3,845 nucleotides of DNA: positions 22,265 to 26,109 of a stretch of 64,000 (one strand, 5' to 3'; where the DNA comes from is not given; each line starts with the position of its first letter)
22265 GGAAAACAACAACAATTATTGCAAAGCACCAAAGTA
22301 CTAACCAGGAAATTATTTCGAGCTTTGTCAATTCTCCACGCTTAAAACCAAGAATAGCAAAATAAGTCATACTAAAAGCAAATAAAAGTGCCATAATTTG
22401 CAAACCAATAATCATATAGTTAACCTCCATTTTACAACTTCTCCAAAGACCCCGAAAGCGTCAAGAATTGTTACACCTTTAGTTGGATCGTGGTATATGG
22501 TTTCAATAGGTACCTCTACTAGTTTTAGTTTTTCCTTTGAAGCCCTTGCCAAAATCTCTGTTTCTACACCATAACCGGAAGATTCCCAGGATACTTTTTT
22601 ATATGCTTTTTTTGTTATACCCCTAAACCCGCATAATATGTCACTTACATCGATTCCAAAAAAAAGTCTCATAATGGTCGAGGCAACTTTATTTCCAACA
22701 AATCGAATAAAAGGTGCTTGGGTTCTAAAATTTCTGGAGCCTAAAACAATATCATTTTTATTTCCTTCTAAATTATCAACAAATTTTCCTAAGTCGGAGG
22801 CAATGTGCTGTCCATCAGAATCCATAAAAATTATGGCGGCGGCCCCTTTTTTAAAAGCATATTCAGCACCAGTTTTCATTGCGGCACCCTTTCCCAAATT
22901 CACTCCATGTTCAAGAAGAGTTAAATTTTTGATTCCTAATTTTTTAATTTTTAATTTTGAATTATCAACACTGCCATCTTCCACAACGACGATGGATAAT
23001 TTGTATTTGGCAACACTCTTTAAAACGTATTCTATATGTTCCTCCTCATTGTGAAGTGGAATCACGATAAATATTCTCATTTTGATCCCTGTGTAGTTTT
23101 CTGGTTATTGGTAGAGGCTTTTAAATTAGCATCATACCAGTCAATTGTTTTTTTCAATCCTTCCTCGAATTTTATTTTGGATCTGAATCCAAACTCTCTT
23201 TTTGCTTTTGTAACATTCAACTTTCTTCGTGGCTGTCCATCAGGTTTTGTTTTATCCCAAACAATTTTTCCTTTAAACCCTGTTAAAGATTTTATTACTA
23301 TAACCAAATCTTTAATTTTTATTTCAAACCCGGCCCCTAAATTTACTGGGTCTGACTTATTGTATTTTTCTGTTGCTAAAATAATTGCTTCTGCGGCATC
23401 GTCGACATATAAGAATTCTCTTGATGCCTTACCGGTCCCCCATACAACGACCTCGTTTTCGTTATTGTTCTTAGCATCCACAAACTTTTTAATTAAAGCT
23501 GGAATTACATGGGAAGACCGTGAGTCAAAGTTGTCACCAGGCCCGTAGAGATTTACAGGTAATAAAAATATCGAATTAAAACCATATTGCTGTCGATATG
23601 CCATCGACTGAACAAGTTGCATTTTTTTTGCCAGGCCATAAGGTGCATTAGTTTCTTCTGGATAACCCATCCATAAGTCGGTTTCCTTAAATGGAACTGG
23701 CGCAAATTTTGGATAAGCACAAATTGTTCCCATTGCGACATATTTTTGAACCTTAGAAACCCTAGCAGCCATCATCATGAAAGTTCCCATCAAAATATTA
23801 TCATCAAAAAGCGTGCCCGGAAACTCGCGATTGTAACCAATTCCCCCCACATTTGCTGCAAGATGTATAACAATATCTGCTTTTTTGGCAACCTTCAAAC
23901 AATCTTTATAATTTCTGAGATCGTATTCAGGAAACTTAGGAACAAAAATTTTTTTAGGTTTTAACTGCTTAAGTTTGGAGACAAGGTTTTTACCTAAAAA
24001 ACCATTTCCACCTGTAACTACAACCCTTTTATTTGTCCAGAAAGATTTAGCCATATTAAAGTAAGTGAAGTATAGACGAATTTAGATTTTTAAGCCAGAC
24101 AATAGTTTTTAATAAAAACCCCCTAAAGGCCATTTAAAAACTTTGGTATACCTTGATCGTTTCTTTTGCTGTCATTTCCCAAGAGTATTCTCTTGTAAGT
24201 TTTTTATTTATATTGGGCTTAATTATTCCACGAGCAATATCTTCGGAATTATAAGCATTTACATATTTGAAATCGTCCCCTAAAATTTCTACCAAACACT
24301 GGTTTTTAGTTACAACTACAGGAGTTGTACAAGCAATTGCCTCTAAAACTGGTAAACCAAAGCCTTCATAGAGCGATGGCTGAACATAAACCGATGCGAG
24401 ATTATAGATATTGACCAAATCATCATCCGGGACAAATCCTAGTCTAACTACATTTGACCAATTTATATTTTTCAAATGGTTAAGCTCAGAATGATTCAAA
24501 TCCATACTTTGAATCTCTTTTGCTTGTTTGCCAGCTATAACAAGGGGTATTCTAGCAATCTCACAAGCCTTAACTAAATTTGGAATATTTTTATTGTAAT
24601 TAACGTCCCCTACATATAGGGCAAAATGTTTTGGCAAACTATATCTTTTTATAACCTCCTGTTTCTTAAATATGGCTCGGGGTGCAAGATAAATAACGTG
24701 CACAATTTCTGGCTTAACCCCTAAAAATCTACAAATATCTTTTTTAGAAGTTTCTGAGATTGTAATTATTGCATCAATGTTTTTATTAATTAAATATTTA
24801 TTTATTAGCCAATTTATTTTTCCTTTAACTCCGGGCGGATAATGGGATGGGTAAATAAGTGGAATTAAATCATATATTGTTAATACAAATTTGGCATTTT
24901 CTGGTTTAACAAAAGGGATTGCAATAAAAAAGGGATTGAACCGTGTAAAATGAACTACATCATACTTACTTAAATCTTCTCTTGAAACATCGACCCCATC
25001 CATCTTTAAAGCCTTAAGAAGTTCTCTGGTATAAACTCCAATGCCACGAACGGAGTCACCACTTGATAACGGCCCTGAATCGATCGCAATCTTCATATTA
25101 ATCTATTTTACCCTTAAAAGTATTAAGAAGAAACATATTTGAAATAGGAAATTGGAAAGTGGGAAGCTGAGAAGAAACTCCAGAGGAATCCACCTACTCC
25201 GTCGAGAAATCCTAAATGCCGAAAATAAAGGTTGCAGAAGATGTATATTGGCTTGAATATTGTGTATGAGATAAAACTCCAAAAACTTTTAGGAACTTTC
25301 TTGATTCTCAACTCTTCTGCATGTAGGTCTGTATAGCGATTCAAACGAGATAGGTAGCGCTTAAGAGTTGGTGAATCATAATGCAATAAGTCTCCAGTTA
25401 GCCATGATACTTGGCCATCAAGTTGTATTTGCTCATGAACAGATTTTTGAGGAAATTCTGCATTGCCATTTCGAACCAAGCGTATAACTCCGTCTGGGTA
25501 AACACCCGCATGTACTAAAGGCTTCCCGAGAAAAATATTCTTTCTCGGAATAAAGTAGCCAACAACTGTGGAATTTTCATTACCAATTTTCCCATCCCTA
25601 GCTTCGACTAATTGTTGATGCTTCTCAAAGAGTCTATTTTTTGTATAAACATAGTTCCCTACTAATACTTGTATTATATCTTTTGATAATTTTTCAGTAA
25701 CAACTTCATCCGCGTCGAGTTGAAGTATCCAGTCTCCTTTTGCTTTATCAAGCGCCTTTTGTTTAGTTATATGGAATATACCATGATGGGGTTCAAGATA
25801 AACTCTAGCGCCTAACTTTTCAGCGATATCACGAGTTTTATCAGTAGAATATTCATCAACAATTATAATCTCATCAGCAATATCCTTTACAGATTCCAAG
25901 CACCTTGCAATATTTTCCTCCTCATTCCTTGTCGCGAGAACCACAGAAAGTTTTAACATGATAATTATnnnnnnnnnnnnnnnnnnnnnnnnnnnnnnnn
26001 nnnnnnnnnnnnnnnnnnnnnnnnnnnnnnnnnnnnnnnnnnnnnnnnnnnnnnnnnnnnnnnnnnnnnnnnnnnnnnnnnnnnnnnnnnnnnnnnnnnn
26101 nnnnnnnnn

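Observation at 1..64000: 64-kb glycosylation super-locus with at least 13 GT-C membrane transferases, 7 lipid-sugar GT2 synthases and no housekeeping genes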

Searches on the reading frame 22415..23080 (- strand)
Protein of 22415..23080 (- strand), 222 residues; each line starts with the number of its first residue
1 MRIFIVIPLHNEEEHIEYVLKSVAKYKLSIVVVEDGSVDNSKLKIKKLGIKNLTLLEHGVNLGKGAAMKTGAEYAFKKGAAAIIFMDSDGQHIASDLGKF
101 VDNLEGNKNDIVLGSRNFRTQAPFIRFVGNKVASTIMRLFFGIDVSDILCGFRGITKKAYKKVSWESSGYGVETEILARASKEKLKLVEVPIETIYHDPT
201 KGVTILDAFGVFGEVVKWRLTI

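Call 6: search_protein_families(library=pfam, proteins=[window:22415-23080:-], max_evalue=0.001)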
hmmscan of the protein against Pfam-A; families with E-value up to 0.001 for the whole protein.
window:22415-23080:- (222 aa): 1 family
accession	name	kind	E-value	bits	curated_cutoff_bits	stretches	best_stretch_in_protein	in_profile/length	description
PF00535.33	Glycos_transf_2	-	1.5e-24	87.3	23.3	1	5-163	2-167/168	Glycosyl transferase family 2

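Call 14: search_protein_families(library=ncbifam, proteins=[window:22415-23080:-], max_evalue=0.001)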
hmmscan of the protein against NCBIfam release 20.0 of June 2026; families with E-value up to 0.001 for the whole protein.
window:22415-23080:- (222 aa): 15 families
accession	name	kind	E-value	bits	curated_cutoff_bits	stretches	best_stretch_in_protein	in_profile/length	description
NF058614.1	PPMAGASynPpgS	equivalog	2.6e-31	108.8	370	1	3-206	2-210/226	polyprenyl-phospho-N-acetylgalactosaminyl synthase PpgS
TIGR04182.1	glyco_TIGR04182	equivalog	1.5e-24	86.9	325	1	4-194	3-190/293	S-layer glycoprotein N-glycosyltransferase AglJ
NF047588.1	GlcsyltransPgfSStrep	equivalog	6.9e-12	45.2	500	1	1-163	1-167/308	glycosyltransferase PgfS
TIGR01556.1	rhamnosyltran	subfamily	2.1e-10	40.2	200.55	1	14-118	8-113/281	rhamnosyltransferase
NF041391.1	DPhHxTase_Halo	equivalog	3e-10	39.5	375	1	10-210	4-196/213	dolichyl-phosphate hexose transferase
TIGR03937.1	PgaC_IcaA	equivalog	7.2e-09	35.1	422.3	1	3-89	47-135/407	poly-beta-1,6-N-acetyl-D-glucosamine synthase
TIGR03965.1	mycofact_glyco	equivalog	1.2e-07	31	280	1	4-90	77-165/467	mycofactocin biosynthesis glycosyltransferase MftF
TIGR04283.1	glyco_like_mftF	equivalog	1.6e-06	27.9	182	1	5-101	3-93/221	TIGR04283 family arsenosugar biosynthesis glycosyltransferase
NF041875.1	EPS_EpsD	equivalog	2.8e-06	27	370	1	5-115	3-115/325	exopolysaccharide biosynthesis glycosyltransferase EpsD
NF007482.0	PRK10073.1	equivalog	1.8e-05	23.9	423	1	3-90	8-96/334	glycosyltransferase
NF007986.1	PRK10714.1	equivalog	4.4e-05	22.6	529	1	3-156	8-165/316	undecaprenyl-phosphate 4-deoxy-4-formamido-L-arabinose transferase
NF047683.1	TeichurnBiosyTuaG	equivalog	0.00016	21.4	400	1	3-107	8-114/252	teichuronic acid biosynthesis protein TuaG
NF010496.0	PRK13915.1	equivalog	0.0003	20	262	0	2-96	32-133/307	glucosyl-3-phosphoglycerate synthase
TIGR03469.1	HpnB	hypoth_equivalog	0.00035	19.7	379.25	1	3-112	46-168/386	hopene-associated glycosyltransferase HpnB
TIGR03111.1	glyc2_xrt_Gpos1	hypoth_equivalog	0.00079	18.3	363.95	1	3-109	51-161/439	TIGR03111 family XrtG-associated glycosyltransferase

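Call 38: search_solved_structures(query=A4, max_evalue=0.001)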
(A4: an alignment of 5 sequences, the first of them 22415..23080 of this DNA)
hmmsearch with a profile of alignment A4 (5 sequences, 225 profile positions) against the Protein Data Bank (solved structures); distinct sequences matched with E-value up to 0.001: 52.
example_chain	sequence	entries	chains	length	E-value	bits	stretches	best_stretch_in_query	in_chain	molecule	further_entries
5mlz_A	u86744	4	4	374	8.2e-35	123.8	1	2-221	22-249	Dolichol monophosphate mannose synthase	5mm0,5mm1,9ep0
9bhc_C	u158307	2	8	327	6.5e-27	98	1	2-209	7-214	Undecaprenyl-phosphate 4-deoxy-4-formamido-L-arabinose transferase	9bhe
8vxh_A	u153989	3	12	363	8.7e-27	97.6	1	2-209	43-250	Undecaprenyl-phosphate 4-deoxy-4-formamido-L-arabinose transferase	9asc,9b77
9hwj_A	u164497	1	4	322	2e-26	96.4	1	3-209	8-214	Undecaprenyl-phosphate 4-deoxy-4-formamido-L-arabinose transferase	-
5ekp_C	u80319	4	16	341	4e-26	95.4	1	4-172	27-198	Uncharacterized glycosyltransferase sll0501 | Glycosyltransferase sll0501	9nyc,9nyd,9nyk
5eke_A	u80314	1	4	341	4e-26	95.4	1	4-172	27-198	Uncharacterized glycosyltransferase sll0501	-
9nye_A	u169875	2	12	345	4.1e-26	95.4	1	4-172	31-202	Glycosyltransferase sll0501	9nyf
2z86_A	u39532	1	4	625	1.4e-23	87.1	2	3-119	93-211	Chondroitin synthase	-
2z87_A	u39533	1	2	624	1.4e-23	87.1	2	3-119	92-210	Chondroitin synthase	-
5hea_A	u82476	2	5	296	8.1e-20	74.8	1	5-119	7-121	Putative glycosyltransferase (GalT1)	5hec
8vh7_A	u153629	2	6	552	9.4e-18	68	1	4-117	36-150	Heparosan synthase B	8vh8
8viw_A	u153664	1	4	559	9.8e-18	68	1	4-117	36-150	Heparosan synthase B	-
3bcv_A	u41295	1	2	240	5.1e-17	65.6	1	2-109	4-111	Putative glycosyltransferase protein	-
5tze_C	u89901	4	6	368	4e-16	62.7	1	3-115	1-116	Glycosyl transferase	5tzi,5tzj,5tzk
6p61_A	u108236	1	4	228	6e-16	62.1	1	3-101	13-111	Glycosyltransferase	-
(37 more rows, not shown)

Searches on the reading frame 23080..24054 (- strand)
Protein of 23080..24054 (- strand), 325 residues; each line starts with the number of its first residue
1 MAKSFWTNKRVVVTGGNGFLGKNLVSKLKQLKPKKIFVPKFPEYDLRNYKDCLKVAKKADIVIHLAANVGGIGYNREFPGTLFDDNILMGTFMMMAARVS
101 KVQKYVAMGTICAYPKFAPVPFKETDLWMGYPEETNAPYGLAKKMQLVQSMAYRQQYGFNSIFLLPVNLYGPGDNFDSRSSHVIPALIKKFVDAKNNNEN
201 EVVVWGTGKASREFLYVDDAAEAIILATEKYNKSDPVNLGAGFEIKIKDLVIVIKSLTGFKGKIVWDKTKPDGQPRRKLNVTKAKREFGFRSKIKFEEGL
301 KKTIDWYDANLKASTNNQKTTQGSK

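Call 6: search_protein_families(library=pfam, proteins=[window:23080-24054:-], max_evalue=0.001)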
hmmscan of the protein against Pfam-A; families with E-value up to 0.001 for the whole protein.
window:23080-24054:- (325 aa): 5 families
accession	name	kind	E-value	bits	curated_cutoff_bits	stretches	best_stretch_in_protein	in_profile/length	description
PF01370.27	Epimerase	-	1.6e-49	169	20.9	1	11-240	1-240/240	NAD dependent epimerase/dehydratase family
PF16363.11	GDP_Man_Dehyd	-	2.1e-23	83.8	27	1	40-303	55-332/332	GDP-mannose 4,6 dehydratase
PF01073.25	3Beta_HSD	-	3.3e-09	36.6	22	1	40-232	48-233/280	3-beta hydroxysteroid dehydrogenase/isomerase family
PF02719.21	Polysacc_synt_2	-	3.9e-07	30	20.2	0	11-49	1-39/293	Polysaccharide biosynthesis protein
PF07993.18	NAD_binding_4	-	0.00023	20.8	20.1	0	13-38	1-28/258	Male sterility protein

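Call 40: search_protein_families(library=ncbifam, proteins=[window:23080-24054:-], max_evalue=0.01)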
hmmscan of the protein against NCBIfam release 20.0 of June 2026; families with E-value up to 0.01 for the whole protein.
window:23080-24054:- (325 aa): 21 families
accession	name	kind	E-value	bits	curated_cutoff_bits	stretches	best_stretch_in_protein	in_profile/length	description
NF047922.1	GDPFucSynFcl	equivalog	2.1e-84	283.6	500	1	8-310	2-304/308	GDP-L-fucose synthase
TIGR01181.1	dTDP_gluc_dehyt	equivalog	5.2e-27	94.8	365.1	1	43-311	56-315/321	dTDP-glucose 4,6-dehydratase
TIGR04180.1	EDH_00030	hypoth_equivalog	1.5e-22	80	475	1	45-270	57-268/297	NAD-dependent 4,6-dehydratase LegB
NF011728.1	PRK15181.1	equivalog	1.1e-16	60.8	760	1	43-308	75-338/348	Vi polysaccharide biosynthesis UDP-N-acetylglucosaminuronic acid C-4 epimerase TviC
TIGR01179.1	galE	equivalog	1.2e-16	60.5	262.3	1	38-310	48-328/332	UDP-glucose 4-epimerase GalE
NF007490.0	PRK10084.1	subfamily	4.8e-15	55.4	649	1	136-319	164-346/361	dTDP-glucose 4,6-dehydratase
NF042422.1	oxyalk_red_OleD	equivalog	1.3e-13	51.1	580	1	10-232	2-219/329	2-alkyl-3-oxoalkanoate reductase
NF007582.0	PRK10217.1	equivalog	5.1e-13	48.8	698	1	132-315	153-339/355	dTDP-glucose 4,6-dehydratase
TIGR02197.1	heptose_epim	equivalog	1.5e-12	47.4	274.6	1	11-308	1-314/316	ADP-glyceromanno-heptose 6-epimerase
TIGR02622.1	CDP_4_6_dhtase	equivalog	5.7e-11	42.1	278.45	1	53-321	70-344/352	CDP-glucose 4,6-dehydratase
NF042423.1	oxyalk_red_Shew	equivalog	2.8e-08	33.2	580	1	9-243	9-236/331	2-alkyl-3-oxoalkanoate reductase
NF007956.0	PRK10675.1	subfamily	6.5e-07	28.8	394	1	38-308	51-330/338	UDP-glucose 4-epimerase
NF008872.0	PRK11908.1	equivalog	1.3e-05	24.4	294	0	114-230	122-239/349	bifunctional UDP-4-keto-pentose/UDP-xylose synthase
NF052578.1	StrlDmthSdmBMthl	equivalog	2.3e-05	24.3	600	1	44-260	50-247/328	sterol demethylase protein SdmB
TIGR03466.1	HpnA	hypoth_equivalog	5.4e-05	22.2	367.65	0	10-30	2-22/327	hopanoid-associated sugar epimerase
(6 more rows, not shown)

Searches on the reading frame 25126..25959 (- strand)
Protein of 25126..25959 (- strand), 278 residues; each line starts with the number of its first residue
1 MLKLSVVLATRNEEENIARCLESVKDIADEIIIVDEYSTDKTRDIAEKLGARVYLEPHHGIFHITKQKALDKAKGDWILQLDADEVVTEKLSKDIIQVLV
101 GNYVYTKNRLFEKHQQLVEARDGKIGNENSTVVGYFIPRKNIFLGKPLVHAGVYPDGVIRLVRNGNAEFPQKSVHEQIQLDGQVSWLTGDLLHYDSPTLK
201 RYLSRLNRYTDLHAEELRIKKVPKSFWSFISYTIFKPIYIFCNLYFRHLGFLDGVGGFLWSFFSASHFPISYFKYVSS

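Call 6: search_protein_families(library=pfam, proteins=[window:25126-25959:-], max_evalue=0.001)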
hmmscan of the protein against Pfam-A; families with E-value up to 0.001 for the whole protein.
window:25126-25959:- (278 aa): 2 families
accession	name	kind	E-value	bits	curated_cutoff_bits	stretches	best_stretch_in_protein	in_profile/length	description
PF00535.33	Glycos_transf_2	-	4.7e-20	72.6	23.3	1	5-99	1-103/168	Glycosyl transferase family 2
PF13704.12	Glyco_tranf_2_4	-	2.7e-07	31.4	27.5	1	11-90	1-87/98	Glycosyl transferase family 2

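Call 14: search_protein_families(library=ncbifam, proteins=[window:25126-25959:-], max_evalue=0.001)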
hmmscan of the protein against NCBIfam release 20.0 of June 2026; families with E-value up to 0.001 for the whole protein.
window:25126-25959:- (278 aa): 13 families
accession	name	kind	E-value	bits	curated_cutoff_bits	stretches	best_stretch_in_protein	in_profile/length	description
TIGR04195.1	S_glycosyl_SunS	equivalog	1.1e-12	47.5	350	1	9-93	64-150/421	SunS family peptide S-glycosyltransferase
TIGR04283.1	glyco_like_mftF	equivalog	1.1e-11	44.7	182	1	4-99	1-97/221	TIGR04283 family arsenosugar biosynthesis glycosyltransferase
NF010496.0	PRK13915.1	equivalog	1.7e-09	37.2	262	1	3-101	32-140/307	glucosyl-3-phosphoglycerate synthase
TIGR04182.1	glyco_TIGR04182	equivalog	6.5e-09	35.6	325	1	5-100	3-98/293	S-layer glycoprotein N-glycosyltransferase AglJ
NF047683.1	TeichurnBiosyTuaG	equivalog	4e-08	33.2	400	1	4-106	8-119/252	teichuronic acid biosynthesis protein TuaG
NF007482.0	PRK10073.1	equivalog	2.9e-07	29.8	423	1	3-98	7-109/334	glycosyltransferase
NF050050.1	ProtGlycPglI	equivalog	4.7e-07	29.5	500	1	2-130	2-140/306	GalNAc(5)-diNAcBac-PP-undecaprenol beta-1,3-glucosyltransferase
NF041391.1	DPhHxTase_Halo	equivalog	5e-07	28.9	375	1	9-115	2-110/213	dolichyl-phosphate hexose transferase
NF038302.1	EPS_HpsE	equivalog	9.4e-07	28.1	300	1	3-89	2-101/307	hormogonium polysaccharide biosynthesis glycosyltransferase HpsE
NF041875.1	EPS_EpsD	equivalog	1.1e-05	25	370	1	4-91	1-96/325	exopolysaccharide biosynthesis glycosyltransferase EpsD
NF045692.1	OglycostaseCruG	equivalog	0.00015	20.9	600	1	3-50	42-92/386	2'-O-glycosyltransferase CruG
TIGR03937.1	PgaC_IcaA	equivalog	0.00069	18.7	422.3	1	3-100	46-151/407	poly-beta-1,6-N-acetyl-D-glucosamine synthase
NF058614.1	PPMAGASynPpgS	equivalog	0.00085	18.8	370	0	6-57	4-55/226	polyprenyl-phospho-N-acetylgalactosaminyl synthase PpgS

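Call 85: search_solved_structures(query=A6, max_evalue=0.001)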
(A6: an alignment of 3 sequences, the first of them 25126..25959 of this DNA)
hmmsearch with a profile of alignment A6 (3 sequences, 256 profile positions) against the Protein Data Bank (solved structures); distinct sequences matched with E-value up to 0.001: 21.
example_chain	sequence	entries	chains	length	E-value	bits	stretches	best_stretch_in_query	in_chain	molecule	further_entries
22ao_A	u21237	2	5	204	8.2e-26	94.4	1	3-181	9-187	GmaR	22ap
7msp_A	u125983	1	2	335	6.1e-16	62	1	9-185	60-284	SPbeta prophage-derived glycosyltransferase SunS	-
7msn_A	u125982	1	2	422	1.9e-15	60.4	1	9-185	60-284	SPbeta prophage-derived glycosyltransferase SunS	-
7msk_A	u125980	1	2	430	2.5e-12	50.2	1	5-157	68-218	Glyco_trans_2-like domain-containing protein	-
5tze_C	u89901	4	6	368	1.7e-10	44.1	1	4-110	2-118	Glycosyl transferase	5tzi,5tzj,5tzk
5tz8_A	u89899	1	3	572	3.5e-10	43.1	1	4-110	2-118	Glycosyl transferase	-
8vh7_A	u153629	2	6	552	1.5e-07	34.5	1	5-105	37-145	Heparosan synthase B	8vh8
8viw_A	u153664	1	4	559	1.6e-07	34.4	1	5-105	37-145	Heparosan synthase B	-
6p61_A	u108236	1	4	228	1.6e-07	34.4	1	2-91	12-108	Glycosyltransferase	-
5mlz_A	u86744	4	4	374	2.5e-07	33.8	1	3-102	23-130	Dolichol monophosphate mannose synthase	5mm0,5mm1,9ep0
5hea_A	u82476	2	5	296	2.8e-07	33.6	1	5-100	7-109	Putative glycosyltransferase (GalT1)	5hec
3bcv_A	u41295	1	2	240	3.6e-06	30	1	2-101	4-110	Putative glycosyltransferase protein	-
2z87_A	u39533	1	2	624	3.8e-06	29.9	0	4-115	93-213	Chondroitin synthase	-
2z86_A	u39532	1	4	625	3.8e-06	29.9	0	4-115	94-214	Chondroitin synthase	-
6h1j_A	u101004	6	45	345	7.1e-06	29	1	2-104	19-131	Probable ss-1,3-N-acetylglucosaminyltransferase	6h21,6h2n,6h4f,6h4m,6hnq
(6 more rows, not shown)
